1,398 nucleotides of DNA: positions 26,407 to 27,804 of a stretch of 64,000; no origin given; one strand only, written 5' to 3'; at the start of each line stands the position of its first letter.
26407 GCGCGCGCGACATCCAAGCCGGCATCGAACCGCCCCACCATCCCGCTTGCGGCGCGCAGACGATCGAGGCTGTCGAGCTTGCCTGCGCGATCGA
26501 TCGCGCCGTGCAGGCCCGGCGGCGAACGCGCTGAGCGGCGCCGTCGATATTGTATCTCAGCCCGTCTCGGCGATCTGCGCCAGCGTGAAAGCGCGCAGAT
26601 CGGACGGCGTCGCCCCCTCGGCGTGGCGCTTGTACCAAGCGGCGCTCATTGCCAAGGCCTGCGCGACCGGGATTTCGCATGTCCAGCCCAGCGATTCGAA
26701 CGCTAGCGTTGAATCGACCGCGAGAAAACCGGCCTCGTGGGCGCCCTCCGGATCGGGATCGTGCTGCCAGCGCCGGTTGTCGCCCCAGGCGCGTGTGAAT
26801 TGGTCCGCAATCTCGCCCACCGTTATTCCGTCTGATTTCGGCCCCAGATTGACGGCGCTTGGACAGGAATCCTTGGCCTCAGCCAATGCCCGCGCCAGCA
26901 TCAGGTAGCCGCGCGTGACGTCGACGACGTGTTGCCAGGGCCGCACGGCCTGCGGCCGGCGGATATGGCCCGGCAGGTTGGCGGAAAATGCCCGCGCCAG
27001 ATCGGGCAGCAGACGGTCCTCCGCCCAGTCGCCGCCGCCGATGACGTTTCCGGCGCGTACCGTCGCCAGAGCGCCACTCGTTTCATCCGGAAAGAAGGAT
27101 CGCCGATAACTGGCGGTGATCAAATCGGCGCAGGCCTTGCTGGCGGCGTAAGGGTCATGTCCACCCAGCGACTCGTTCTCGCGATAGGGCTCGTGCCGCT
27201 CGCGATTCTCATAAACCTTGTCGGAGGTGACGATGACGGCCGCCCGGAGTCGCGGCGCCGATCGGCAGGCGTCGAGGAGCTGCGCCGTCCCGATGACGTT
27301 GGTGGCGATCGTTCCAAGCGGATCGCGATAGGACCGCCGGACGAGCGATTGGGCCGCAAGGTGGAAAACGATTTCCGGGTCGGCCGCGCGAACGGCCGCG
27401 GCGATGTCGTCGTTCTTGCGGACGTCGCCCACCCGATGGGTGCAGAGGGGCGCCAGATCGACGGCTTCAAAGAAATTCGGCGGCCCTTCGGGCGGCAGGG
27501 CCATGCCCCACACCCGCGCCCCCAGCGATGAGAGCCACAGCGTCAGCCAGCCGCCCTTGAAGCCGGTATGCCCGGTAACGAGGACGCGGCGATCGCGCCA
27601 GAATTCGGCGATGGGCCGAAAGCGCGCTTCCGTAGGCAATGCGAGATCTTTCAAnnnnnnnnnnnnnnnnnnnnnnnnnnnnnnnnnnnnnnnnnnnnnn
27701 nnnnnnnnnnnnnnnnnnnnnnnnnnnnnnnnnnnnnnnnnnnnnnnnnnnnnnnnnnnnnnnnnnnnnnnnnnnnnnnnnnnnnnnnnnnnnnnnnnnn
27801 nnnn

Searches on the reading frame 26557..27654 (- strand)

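Call 58: search_protein_families(library=pfam, proteins=[window:26557-27654:-], max_evalue=0.00001)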
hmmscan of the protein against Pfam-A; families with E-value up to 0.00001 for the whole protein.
window:26557-27654:- (365 aa): 5 families
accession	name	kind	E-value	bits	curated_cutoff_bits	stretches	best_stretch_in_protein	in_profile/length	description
PF01370.27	Epimerase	-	3.3e-32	112.3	20.9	1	24-270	1-239/240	NAD dependent epimerase/dehydratase family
PF16363.11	GDP_Man_Dehyd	-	1.4e-30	107.4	27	1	25-334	1-329/332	GDP-mannose 4,6 dehydratase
PF02719.21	Polysacc_synt_2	-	2.6e-11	43.7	20.2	1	73-206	58-173/293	Polysaccharide biosynthesis protein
PF07993.18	NAD_binding_4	-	3.6e-06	26.8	20.1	1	92-186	88-194/258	Male sterility protein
PF01073.25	3Beta_HSD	-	7.4e-06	25.6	22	1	73-183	49-161/280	3-beta hydroxysteroid dehydrogenase/isomerase family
